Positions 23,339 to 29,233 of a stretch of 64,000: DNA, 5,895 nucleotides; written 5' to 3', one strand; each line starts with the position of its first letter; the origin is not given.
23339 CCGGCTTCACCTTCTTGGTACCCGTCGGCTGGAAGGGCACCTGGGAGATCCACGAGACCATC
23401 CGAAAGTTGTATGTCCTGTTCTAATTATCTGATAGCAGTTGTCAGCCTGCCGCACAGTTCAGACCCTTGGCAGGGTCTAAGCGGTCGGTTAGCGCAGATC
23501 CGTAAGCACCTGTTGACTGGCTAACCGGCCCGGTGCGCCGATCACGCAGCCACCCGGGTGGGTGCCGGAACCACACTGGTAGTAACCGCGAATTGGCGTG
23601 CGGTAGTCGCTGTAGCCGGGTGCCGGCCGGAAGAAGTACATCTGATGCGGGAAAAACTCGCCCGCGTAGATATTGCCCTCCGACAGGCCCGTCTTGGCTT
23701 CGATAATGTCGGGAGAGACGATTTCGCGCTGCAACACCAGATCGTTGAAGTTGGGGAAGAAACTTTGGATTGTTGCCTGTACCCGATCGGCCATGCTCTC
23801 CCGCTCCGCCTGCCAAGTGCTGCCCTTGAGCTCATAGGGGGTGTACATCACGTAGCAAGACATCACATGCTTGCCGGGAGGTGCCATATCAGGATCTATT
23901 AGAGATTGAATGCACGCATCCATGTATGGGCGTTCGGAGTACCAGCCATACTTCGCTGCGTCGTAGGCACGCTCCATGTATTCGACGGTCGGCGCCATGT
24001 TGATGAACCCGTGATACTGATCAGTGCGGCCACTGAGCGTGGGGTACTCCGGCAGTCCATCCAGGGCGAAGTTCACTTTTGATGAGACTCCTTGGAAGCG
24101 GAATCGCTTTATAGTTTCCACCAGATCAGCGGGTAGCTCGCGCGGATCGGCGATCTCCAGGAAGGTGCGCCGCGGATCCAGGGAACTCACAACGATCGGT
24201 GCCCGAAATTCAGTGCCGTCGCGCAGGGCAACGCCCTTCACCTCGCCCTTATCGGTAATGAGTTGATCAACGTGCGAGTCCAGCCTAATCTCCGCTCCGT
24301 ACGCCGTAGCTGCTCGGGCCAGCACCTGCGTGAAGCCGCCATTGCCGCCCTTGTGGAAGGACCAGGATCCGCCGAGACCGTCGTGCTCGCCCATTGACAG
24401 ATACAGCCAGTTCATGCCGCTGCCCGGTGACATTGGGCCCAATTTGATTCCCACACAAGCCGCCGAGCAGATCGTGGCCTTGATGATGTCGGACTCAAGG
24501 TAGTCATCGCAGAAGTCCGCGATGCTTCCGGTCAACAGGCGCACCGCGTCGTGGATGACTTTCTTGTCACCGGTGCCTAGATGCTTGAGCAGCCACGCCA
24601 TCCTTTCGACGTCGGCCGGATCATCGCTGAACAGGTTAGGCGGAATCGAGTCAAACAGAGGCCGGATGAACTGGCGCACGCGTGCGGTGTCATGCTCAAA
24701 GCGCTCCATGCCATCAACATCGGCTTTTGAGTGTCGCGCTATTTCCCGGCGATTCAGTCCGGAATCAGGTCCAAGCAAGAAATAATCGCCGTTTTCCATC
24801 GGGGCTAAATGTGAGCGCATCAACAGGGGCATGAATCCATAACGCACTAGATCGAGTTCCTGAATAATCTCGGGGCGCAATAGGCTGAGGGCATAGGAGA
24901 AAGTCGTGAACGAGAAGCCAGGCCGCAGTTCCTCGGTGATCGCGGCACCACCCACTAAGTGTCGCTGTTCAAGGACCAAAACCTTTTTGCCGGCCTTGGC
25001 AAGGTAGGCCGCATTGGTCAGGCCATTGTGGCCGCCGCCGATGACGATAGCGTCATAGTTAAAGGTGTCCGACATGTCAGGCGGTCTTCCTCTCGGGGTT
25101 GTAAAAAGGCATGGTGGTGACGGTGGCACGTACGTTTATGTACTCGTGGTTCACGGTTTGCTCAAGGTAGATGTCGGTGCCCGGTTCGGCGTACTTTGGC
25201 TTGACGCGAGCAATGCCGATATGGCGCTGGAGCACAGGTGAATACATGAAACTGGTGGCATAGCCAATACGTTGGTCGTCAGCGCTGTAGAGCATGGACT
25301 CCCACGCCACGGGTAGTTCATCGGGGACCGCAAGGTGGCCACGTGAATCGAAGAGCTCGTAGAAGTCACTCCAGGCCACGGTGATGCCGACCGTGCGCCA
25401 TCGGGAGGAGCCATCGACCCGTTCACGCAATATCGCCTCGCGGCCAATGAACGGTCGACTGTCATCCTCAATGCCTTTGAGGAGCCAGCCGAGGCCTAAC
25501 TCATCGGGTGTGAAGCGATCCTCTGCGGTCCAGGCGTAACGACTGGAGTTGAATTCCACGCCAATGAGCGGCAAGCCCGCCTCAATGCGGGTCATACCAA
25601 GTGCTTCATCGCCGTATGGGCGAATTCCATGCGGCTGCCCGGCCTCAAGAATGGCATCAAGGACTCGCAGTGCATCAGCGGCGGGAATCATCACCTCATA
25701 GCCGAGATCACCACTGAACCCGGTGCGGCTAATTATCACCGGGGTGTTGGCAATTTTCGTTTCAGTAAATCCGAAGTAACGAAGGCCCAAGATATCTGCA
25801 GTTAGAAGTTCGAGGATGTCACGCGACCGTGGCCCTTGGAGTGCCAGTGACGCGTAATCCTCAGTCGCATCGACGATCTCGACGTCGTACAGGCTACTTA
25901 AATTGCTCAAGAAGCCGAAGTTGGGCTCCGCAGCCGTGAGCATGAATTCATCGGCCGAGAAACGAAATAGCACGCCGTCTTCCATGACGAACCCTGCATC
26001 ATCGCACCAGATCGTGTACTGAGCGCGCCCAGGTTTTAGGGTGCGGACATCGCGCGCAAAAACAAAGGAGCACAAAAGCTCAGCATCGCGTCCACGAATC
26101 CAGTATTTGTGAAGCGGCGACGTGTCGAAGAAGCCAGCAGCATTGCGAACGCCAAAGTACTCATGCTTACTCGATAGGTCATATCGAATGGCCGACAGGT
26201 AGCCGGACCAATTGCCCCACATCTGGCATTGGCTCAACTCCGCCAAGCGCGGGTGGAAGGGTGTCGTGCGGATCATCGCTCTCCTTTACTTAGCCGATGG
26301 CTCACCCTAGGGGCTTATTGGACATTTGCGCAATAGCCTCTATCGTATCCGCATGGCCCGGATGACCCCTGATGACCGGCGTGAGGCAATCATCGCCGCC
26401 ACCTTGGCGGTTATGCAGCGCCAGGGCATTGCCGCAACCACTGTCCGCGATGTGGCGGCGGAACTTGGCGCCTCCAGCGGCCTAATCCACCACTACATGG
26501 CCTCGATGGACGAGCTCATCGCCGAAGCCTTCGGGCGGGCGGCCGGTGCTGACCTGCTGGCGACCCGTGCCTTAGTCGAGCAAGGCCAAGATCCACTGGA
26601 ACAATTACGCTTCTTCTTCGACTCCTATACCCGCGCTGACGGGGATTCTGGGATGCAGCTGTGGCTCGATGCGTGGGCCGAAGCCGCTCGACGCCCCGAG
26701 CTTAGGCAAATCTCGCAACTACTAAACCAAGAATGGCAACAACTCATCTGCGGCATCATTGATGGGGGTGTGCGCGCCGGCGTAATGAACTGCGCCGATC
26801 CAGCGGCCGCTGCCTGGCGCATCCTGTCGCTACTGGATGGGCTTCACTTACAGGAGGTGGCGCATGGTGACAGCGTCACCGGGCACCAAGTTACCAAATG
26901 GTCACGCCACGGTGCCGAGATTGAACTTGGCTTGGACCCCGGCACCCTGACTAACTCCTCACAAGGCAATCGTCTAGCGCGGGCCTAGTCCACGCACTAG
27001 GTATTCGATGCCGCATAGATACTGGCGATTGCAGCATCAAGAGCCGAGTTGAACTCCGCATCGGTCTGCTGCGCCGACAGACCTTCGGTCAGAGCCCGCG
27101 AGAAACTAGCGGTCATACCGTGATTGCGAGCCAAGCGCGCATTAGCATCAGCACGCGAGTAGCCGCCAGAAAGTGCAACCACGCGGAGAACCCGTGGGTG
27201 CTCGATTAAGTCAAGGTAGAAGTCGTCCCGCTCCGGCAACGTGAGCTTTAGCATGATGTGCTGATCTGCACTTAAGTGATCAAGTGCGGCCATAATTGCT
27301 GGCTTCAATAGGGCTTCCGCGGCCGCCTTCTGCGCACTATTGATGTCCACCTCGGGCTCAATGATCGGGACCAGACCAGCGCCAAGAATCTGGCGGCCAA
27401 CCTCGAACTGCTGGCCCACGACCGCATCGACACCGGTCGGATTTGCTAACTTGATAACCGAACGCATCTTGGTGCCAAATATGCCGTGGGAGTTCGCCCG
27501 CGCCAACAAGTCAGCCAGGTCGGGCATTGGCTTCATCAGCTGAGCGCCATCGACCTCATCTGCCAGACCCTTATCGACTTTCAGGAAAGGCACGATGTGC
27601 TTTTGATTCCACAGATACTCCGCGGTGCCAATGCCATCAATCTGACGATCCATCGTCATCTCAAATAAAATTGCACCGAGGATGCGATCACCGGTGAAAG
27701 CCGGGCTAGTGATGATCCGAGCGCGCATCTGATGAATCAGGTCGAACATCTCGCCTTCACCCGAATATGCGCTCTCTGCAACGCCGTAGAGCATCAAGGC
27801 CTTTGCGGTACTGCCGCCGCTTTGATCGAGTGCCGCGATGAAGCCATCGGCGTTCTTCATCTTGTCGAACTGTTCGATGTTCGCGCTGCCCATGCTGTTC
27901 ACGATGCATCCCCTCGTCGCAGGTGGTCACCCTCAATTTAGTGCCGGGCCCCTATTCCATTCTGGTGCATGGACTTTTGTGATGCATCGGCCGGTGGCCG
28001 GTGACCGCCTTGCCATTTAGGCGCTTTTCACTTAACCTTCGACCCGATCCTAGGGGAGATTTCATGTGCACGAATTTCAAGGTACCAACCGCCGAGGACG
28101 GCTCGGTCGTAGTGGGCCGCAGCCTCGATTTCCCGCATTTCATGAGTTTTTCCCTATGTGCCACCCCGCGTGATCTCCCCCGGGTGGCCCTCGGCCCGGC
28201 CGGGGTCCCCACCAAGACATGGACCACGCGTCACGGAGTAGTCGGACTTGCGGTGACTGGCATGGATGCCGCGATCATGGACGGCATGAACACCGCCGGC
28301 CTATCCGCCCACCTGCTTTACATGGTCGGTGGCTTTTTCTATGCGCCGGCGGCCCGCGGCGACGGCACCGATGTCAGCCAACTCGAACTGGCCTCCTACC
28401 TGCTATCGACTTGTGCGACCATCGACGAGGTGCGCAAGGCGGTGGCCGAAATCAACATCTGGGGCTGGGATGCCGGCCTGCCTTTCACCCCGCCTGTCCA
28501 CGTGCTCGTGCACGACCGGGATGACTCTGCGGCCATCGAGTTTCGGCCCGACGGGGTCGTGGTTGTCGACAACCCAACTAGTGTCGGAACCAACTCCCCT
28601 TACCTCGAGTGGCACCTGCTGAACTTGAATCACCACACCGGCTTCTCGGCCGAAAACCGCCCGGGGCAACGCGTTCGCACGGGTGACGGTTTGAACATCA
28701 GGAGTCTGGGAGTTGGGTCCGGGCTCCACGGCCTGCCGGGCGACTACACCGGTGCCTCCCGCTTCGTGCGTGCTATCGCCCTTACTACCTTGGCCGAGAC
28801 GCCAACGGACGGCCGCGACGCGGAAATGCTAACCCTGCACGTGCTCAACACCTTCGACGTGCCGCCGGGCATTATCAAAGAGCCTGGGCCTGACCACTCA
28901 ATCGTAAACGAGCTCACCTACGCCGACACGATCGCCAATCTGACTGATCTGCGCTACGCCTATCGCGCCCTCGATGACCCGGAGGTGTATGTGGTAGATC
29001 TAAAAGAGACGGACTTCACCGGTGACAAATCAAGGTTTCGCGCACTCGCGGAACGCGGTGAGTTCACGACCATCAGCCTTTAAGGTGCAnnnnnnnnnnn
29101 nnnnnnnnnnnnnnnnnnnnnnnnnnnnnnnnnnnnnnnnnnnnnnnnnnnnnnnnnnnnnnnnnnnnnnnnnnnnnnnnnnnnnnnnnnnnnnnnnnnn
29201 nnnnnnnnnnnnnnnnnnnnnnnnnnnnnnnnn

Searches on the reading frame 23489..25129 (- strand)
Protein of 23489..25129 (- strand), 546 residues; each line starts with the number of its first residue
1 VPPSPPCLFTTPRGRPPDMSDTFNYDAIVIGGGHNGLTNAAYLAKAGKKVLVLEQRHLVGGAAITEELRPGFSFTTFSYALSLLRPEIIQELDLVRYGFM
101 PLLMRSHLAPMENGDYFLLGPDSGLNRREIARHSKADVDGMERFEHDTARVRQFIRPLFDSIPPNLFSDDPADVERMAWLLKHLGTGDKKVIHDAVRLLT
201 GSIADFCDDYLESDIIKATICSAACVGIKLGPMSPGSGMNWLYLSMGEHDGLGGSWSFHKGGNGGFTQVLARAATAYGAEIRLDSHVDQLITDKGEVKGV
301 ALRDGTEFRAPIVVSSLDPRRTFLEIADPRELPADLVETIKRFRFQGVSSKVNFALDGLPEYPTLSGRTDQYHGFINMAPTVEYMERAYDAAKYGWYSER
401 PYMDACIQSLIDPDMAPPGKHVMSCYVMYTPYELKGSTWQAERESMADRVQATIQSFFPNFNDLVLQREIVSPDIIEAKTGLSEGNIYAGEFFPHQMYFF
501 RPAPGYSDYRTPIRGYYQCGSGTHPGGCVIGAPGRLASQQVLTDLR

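Call 3: search_protein_families(library=pfam, proteins=[window:23489-25129:-])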
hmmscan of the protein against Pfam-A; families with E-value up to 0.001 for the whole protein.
window:23489-25129:- (546 aa): 12 families
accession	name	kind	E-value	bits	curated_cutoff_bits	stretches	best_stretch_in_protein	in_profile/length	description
PF01593.30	Amino_oxidase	-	1.4e-12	48.1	19.8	1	36-532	3-431/443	Flavin containing amine oxidoreductase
PF01266.30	DAO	-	2.9e-12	47.2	27.9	1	26-62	1-38/353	FAD dependent oxidoreductase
PF13450.12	NAD_binding_8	-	1.7e-10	41.4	21.9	1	29-82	1-50/68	NAD(P)-binding Rossmann-like domain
PF00890.30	FAD_binding_2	-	4.6e-07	29.8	20.4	1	26-62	1-37/414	FAD binding domain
PF07992.20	Pyr_redox_2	-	4.4e-06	26.8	26.1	0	26-62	2-39/291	Pyridine nucleotide-disulphide oxidoreductase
PF01946.23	Thi4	-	4.6e-06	26.5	26.2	1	18-63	11-57/235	Thi4 family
PF12831.13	FAD_oxidored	-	9.7e-06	25.6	27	1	26-65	1-40/416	FAD dependent oxidoreductase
PF03486.20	HI0933_like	-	4.7e-05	23.4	50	0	26-60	2-36/244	HI0933-like protein Rossmann domain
PF01134.28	GIDA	-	9.6e-05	22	22.1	0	26-55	1-30/391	Glucose inhibited division protein A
PF01494.25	FAD_binding_3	-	0.00019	21.2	22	0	25-56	2-33/349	FAD binding domain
PF04820.20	Trp_halogenase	-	0.00054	19.4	21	0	263-314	157-208/458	Tryptophan halogenase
PF00070.33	Pyr_redox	-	0.0007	20.5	22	0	27-60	2-35/82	Pyridine nucleotide-disulphide oxidoreductase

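Call 4: search_protein_families(library=ncbifam, proteins=[window:23489-25129:-])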
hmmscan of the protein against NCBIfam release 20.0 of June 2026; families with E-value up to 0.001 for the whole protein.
window:23489-25129:- (546 aa): 59 families (the best 25 are shown)
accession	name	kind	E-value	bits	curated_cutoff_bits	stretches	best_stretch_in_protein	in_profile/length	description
NF045689.1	BCarotKetCrtO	equivalog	2.9e-83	280.3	1000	1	24-542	3-536/563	beta-carotene ketolase CrtO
TIGR02734.1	crtI_fam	subfamily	1.8e-24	86.3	238.1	2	252-541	207-483/504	phytoene desaturase family protein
TIGR02730.1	carot_isom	equivalog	5.8e-21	74.9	586.9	2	253-530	218-475/493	carotenoid isomerase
NF045637.1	carotdesatCrtDProt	equivalog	5.6e-19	68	580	2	254-544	213-485/485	1-hydroxycarotenoid 3,4-desaturase CrtD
NF058655.1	CrtID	equivalog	5.1e-15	55.3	640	2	28-74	2-47/478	bifunctional phytoene desaturase/3,4-desaturase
NF005560.0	PRK07233.1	equivalog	6e-13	48.4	252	1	28-67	4-43/435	hypothetical protein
TIGR02733.1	desat_CrtD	equivalog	2.5e-11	43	549.7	1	27-74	4-50/492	C-3',4' desaturase CrtD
NF042421.1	hydcarot_desat_CrtD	equivalog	8.2e-10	37.7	500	1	246-545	206-482/487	1-hydroxycarotenoid 3,4-desaturase CrtD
NF053676.1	4oxCHCAChcC1Cy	equivalog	2.1e-09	36.4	1000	1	24-63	1-40/528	4-oxocyclohexanecarboxylate 2-dehydrogenase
NF006130.0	PRK08274.1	equivalog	1.2e-08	34.3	369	0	24-62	5-45/467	FAD-dependent tricarballylate dehydrogenase TcuA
TIGR02032.1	GG-red-SF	subfamily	2.1e-08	34.2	158.8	1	25-60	1-36/297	geranylgeranyl reductase family protein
NF005547.0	PRK07208.1-3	equivalog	1.3e-07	30.7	380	0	26-66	6-46/465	hypothetical protein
NF003585.0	PRK05249.1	equivalog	1.5e-07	30.4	465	1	21-64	3-46/464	Si-specific NAD(P)(+) transhydrogenase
NF009477.0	PRK12843.1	equivalog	1.6e-07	30.2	758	1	21-63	13-55/578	FAD-dependent oxidoreductase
TIGR00292.1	TIGR00292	equivalog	4.6e-07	29.3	148.3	1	18-62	15-59/254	sulfide-dependent adenosine diphosphate thiazole synthase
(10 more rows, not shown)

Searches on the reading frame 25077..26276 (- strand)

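Call 3: search_protein_families(library=pfam, proteins=[window:25077-26276:-])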
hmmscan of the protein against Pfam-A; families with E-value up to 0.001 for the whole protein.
window:25077-26276:- (399 aa): 2 families
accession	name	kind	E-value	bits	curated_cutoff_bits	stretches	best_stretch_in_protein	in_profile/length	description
PF01571.26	GCV_T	-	1.9e-56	191.6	25.6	1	20-251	12-250/255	Aminomethyltransferase folate-binding domain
PF08669.17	GCV_T_C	-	1.4e-12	47.8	25.9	1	322-392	13-79/80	Glycine cleavage T-protein C-terminal barrel domain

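Call 4: search_protein_families(library=ncbifam, proteins=[window:25077-26276:-])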
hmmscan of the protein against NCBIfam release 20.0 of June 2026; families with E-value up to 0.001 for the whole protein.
window:25077-26276:- (399 aa): 8 families
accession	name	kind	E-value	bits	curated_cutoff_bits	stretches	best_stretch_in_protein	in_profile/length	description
NF053776.1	TmaoDeMthMsil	equivalog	4.2e-65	220.6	1100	1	2-397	385-759/763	trimethylamine N-oxide demethylase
NF001567.0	PRK00389.1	subfamily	7.8e-54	183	300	1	4-396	5-357/359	glycine cleavage system aminomethyltransferase GcvT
TIGR01372.1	soxA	subfamily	1e-52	179.1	1164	1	35-396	645-991/996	sarcosine oxidase subunit alpha family protein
NF010093.0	PRK13579.1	equivalog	1.9e-40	138.8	459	1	18-394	23-366/371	glycine cleavage system aminomethyltransferase GcvT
TIGR00528.1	gcvT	equivalog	3.7e-40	137.9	235.85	1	21-392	18-360/362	glycine cleavage system aminomethyltransferase GcvT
NF009133.0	PRK12486.1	equivalog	7.4e-31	107.4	410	1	3-383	13-364/369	dimethylsulfoniopropionate demethylase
NF047633.1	SyrngDmethDesA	equivalog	4.4e-20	71.6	800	2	44-234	44-248/453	syringate O-demethylase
NF047885.1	VanMgalDeMLigM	equivalog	8.8e-19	67.8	580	1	38-234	37-249/461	vanillate/3-O-methylgallate O-demethylase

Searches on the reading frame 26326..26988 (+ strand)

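Call 3: search_protein_families(library=pfam, proteins=[window:26326-26988:+])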
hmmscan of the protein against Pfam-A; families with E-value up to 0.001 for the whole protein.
window:26326-26988:+ (220 aa): 6 families
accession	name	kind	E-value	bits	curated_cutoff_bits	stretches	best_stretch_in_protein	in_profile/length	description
PF13977.11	TetR_C_6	-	3.2e-18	66.4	27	1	90-197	1-110/115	BetI-type transcriptional repressor, C-terminal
PF00440.29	TetR_N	-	6.8e-12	45.4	24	1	22-68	1-47/47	Bacterial regulatory proteins, tetR family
PF17940.6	TetR_C_31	-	3.7e-05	24.3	27.4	1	114-182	28-92/107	Tetracyclin repressor-like, C-terminal domain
PF16925.10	TetR_C_13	-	5.4e-05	24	27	1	91-184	2-100/109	Tetracyclin repressor-like, C-terminal domain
PF17932.6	TetR_C_24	-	0.00011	22.9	26.4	1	88-173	2-87/114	Tetracyclin repressor-like, C-terminal domain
PF14246.11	TetR_C_7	-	0.00031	21.1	22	1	109-173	19-84/119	AefR-like transcriptional repressor, C-terminal domain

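Call 4: search_protein_families(library=ncbifam, proteins=[window:26326-26988:+])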
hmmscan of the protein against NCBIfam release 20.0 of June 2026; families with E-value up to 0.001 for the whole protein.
window:26326-26988:+ (220 aa): 7 families
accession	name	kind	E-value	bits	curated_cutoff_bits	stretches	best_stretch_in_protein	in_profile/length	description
NF011572.0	PRK14996.1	equivalog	4.6e-21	75.6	144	1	10-174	1-163/192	TetR family transcriptional regulator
TIGR03384.1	betaine_BetI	equivalog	3.1e-20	72.7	201.3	1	16-184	7-172/189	choline-binding transcriptional repressor BetI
NF001978.0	PRK00767.1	equivalog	8e-18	64.9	118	1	18-187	10-177/197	transcriptional regulator BetI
NF033703.1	transcr_KstR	equivalog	6e-05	22.7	280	1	16-104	6-94/185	cholesterol catabolism transcriptional regulator KstR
NF007430.0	PRK09975.1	equivalog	6e-05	22.3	274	1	18-95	12-90/220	acrEF/envCD operon transcriptional regulator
NF053878.1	FATransRegFadRBac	equivalog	0.00043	20.1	200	1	19-155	5-141/190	fatty acid metabolism transcriptional regulator FadR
NF041196.1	ScbR_bind_reg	equivalog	0.00049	20.3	150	1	19-175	8-163/191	ScbR family autoregulator-binding transcription factor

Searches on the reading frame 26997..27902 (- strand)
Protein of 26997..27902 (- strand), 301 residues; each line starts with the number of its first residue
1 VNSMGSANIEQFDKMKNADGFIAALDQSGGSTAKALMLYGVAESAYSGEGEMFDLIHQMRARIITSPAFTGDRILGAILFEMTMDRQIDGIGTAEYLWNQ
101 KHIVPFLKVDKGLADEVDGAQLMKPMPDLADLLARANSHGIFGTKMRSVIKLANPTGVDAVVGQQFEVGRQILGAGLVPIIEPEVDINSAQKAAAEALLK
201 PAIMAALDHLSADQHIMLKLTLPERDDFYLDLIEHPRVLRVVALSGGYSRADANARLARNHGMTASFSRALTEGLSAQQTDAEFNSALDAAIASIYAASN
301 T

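Call 10: search_protein_families(library=pfam, proteins=[window:26997-27902:-], max_evalue=0.00001)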
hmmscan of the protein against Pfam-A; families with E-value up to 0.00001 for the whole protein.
window:26997-27902:- (301 aa): 1 family
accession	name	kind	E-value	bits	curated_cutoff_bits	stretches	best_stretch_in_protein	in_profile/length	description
PF00274.25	Glycolytic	-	3.4e-10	39.7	22.2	1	57-222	43-214/349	Fructose-bisphosphate aldolase class-I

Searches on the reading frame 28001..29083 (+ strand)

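Call 10: search_protein_families(library=pfam, proteins=[window:28001-29083:+], max_evalue=0.00001)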
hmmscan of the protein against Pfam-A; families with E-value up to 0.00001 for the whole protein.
window:28001-29083:+ (360 aa): 1 family
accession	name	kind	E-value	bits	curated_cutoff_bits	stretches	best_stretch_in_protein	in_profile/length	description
PF02275.23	CBAH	-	1.5e-43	150.1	20.4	1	23-339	1-308/316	Linear amide C-N hydrolases, choloylglycine hydrolase family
